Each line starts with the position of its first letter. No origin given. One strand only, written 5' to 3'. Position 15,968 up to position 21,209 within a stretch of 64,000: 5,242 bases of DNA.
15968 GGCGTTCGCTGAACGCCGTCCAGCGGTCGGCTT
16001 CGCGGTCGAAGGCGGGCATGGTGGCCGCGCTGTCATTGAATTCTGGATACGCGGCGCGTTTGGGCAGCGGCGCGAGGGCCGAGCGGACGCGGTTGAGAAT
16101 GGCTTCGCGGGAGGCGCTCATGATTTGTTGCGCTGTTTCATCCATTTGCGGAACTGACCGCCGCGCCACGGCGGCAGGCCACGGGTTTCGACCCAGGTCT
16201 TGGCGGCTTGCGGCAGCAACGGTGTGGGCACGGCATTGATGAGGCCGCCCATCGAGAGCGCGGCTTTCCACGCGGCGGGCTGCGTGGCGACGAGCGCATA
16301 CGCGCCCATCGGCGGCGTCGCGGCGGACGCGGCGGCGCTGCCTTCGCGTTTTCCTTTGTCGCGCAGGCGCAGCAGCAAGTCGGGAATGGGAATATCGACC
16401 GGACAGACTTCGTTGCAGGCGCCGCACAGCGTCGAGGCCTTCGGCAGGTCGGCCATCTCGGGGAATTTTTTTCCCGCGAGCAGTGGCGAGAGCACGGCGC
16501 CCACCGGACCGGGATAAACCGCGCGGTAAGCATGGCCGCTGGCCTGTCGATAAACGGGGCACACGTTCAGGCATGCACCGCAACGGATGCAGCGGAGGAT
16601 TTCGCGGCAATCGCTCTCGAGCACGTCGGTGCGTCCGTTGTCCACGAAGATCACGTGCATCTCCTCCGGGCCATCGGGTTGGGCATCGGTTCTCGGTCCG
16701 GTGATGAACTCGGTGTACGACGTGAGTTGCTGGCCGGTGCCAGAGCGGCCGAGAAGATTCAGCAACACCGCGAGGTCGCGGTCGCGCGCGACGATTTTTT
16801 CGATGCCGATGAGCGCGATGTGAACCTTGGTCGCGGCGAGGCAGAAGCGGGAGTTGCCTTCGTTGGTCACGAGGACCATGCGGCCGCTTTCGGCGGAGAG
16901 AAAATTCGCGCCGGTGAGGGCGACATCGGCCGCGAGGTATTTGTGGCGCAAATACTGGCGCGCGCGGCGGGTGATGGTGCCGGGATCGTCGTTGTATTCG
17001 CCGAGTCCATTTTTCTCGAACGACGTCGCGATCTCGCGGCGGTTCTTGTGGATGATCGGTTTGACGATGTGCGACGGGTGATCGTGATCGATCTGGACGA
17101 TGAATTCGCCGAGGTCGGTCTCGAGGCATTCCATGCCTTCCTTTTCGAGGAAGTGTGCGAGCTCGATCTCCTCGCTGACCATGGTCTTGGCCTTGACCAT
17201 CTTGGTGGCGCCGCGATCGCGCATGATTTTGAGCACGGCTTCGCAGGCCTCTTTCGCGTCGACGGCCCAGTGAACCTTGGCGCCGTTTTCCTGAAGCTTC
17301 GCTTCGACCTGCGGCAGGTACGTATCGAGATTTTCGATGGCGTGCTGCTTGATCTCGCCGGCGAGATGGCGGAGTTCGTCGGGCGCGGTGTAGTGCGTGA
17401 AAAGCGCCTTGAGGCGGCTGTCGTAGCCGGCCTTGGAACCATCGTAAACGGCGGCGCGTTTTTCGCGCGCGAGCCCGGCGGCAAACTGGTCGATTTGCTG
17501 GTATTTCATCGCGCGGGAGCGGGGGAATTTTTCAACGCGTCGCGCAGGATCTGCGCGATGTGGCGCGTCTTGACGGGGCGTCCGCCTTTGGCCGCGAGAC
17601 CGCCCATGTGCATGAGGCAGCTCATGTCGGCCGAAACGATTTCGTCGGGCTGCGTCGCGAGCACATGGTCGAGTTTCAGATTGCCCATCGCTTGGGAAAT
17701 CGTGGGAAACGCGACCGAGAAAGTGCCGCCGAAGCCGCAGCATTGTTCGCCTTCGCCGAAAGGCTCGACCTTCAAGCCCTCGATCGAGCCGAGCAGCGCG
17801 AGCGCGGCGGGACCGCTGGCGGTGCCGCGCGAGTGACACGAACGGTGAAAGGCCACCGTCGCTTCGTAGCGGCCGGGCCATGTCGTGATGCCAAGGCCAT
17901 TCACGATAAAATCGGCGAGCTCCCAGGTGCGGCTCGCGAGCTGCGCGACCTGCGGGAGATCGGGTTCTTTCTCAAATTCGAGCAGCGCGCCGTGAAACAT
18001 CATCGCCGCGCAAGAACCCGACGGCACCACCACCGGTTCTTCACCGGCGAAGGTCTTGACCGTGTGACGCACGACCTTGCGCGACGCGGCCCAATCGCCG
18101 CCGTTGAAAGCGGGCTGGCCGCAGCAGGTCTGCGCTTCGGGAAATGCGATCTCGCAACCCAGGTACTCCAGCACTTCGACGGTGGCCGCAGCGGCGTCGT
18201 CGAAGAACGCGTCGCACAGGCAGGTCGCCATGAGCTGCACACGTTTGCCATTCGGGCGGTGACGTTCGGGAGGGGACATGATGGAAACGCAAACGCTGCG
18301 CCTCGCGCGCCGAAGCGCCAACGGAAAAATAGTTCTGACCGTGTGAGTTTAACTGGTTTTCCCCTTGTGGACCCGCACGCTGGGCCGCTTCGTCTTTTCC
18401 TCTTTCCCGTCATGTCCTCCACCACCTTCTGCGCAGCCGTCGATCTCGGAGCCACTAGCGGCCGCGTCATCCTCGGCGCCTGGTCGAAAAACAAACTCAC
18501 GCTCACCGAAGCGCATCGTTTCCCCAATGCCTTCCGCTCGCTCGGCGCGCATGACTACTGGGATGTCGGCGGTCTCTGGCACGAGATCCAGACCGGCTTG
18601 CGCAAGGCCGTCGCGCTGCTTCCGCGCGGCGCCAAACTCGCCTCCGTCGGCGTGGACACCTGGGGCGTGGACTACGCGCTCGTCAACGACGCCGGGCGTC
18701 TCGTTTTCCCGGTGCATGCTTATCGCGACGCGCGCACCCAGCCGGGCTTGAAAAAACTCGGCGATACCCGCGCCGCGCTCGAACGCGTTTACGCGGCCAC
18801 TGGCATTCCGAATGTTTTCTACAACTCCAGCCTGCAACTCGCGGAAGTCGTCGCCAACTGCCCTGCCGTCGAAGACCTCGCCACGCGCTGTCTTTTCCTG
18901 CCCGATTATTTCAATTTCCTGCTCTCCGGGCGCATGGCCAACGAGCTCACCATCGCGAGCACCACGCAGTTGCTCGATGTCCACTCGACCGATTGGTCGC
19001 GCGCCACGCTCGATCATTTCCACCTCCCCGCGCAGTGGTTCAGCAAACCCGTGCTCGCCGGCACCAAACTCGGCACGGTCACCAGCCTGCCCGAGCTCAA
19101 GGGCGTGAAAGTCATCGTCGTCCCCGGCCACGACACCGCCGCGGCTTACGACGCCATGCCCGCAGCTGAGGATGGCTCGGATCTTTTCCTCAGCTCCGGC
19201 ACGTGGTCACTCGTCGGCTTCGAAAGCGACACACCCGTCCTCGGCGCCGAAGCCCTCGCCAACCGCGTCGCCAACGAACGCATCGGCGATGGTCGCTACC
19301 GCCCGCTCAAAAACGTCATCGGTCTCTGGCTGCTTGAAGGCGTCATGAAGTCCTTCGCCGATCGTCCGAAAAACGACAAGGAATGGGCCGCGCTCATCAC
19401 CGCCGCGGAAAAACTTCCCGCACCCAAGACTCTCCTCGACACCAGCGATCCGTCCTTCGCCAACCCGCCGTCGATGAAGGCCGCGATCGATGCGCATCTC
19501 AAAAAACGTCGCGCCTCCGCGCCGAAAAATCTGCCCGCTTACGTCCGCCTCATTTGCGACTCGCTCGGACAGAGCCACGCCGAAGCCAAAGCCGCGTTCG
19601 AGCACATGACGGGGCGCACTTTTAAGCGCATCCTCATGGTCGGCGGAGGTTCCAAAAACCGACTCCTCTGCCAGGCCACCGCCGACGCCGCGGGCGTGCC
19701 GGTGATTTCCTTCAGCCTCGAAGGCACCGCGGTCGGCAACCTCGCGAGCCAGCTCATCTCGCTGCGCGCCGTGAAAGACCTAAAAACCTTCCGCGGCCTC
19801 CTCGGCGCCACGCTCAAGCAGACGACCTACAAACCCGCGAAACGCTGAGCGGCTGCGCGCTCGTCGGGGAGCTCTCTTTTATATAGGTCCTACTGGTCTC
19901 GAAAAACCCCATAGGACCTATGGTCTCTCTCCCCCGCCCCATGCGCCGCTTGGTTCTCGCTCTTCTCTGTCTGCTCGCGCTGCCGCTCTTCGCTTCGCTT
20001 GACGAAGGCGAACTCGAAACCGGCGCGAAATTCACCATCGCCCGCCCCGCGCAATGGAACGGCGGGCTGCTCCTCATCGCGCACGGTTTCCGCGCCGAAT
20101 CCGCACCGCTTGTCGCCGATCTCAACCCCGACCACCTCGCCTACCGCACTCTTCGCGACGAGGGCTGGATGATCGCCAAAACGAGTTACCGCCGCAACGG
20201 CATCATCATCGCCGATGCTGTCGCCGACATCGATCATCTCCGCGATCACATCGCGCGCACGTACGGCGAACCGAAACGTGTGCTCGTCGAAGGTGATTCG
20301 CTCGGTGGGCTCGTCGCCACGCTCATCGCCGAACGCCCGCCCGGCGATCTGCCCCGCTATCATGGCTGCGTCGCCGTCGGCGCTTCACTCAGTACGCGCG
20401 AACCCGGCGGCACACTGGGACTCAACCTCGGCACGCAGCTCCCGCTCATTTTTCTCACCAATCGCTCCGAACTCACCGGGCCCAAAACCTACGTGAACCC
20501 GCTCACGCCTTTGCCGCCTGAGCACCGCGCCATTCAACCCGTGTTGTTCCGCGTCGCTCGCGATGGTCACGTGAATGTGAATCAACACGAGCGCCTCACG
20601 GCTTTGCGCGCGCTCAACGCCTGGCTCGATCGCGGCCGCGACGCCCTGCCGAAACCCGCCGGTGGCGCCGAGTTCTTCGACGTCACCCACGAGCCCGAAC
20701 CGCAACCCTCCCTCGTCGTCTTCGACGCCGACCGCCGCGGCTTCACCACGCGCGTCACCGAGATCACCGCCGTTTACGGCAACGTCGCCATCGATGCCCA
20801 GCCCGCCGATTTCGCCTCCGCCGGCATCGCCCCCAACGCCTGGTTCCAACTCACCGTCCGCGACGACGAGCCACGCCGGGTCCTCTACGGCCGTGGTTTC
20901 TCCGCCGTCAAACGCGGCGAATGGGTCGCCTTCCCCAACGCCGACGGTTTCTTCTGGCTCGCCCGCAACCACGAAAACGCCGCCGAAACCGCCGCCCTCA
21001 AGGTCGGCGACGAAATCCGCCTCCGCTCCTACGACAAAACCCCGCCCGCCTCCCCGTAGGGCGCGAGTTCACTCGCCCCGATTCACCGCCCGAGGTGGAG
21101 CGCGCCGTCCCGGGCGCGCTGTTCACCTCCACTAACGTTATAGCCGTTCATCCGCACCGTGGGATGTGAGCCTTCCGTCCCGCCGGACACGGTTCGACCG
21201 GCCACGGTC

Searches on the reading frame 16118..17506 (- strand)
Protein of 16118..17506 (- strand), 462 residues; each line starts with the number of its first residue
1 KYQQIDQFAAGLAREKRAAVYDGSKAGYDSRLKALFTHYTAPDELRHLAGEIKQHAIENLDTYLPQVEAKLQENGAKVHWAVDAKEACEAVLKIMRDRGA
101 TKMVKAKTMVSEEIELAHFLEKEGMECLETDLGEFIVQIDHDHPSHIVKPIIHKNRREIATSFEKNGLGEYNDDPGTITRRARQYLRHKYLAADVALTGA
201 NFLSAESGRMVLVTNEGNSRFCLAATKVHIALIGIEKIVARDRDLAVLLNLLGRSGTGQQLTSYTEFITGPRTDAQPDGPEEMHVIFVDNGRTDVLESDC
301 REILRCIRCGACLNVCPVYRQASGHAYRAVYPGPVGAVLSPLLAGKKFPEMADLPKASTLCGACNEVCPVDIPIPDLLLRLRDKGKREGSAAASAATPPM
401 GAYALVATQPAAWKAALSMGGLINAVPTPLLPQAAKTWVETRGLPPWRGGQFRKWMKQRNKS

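Call 82: search_protein_families(library=pfam, proteins=[window:16118-17506:-], max_evalue=0.00001)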
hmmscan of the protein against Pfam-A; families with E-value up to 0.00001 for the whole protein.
window:16118-17506:- (462 aa): 7 families
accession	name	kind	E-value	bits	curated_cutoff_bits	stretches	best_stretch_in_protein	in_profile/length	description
PF02589.21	LUD_dom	-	1.9e-46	158.6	22.6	1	66-288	3-189/189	LUD domain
PF13183.11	Fer4_8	-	1.6e-14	54.6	27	1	303-372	2-68/68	4Fe-4S dicluster domain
PF11870.13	LutB_C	-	8.9e-08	32.8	26.8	1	388-461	19-88/88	Lactate utilisation protein B, C-terminal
PF12838.12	Fer4_7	-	1.6e-07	32.1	27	1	305-372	1-52/52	4Fe-4S dicluster domain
PF12798.12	Fer4_3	-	3.2e-06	28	27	0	306-318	1-13/15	4Fe-4S binding domain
PF00037.32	Fer4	-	3.5e-06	27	21.1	0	305-318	7-20/24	4Fe-4S binding domain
PF13237.11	Fer4_10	-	7.4e-06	26.2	25.5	0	305-319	8-23/53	4Fe-4S dicluster domain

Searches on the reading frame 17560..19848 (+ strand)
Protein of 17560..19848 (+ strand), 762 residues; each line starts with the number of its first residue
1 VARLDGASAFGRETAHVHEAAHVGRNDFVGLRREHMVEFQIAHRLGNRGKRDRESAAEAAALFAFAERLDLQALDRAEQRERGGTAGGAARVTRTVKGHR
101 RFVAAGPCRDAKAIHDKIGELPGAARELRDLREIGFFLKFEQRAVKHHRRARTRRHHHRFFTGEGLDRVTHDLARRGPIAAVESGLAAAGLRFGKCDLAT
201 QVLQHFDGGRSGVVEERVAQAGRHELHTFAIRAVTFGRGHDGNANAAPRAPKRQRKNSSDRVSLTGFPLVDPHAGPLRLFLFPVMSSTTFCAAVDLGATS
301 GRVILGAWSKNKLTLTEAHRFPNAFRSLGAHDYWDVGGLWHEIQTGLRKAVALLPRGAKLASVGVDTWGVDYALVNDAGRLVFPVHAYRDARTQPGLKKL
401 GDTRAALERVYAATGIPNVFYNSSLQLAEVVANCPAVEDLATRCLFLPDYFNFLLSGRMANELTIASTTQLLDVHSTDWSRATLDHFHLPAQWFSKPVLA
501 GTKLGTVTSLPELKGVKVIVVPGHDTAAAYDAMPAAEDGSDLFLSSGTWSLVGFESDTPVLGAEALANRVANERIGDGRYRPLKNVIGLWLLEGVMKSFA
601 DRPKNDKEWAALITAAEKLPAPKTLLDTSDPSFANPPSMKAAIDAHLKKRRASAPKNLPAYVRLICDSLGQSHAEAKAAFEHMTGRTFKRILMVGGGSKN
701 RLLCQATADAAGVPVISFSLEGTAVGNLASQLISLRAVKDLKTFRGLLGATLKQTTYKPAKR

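Call 82: search_protein_families(library=pfam, proteins=[window:17560-19848:+], max_evalue=0.00001)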
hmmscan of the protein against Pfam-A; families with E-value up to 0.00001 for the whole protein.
window:17560-19848:+ (762 aa): 2 families
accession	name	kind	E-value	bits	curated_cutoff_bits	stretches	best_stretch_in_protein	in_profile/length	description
PF02782.22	FGGY_C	-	7.7e-27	94.8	27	1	543-733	2-196/198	FGGY family of carbohydrate kinases, C-terminal domain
PF00370.27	FGGY_N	-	5.8e-20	72.4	28.8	1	293-529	4-242/245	FGGY family of carbohydrate kinases, N-terminal domain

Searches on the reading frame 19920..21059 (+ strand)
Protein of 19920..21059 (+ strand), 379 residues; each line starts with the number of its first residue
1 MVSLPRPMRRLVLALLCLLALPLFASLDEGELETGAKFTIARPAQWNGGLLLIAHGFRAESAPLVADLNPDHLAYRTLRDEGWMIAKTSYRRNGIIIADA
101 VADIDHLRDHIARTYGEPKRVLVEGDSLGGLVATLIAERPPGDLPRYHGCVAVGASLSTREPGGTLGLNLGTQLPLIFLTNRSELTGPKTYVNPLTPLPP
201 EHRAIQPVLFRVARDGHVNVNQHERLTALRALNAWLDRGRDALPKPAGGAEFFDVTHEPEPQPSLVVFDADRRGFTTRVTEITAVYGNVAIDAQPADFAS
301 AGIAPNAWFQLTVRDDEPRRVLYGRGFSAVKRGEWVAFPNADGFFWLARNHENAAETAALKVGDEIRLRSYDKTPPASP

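Call 82: search_protein_families(library=pfam, proteins=[window:19920-21059:+], max_evalue=0.00001)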
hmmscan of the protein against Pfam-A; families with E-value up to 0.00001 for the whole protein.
window:19920-21059:+ (379 aa): 1 family
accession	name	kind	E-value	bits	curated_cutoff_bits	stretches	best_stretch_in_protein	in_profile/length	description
PF20257.3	SAM_HAT_C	-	1.7e-09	38.3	25.5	1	281-367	5-84/84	SAM hydroxide adenosyltransferase C-terminal domain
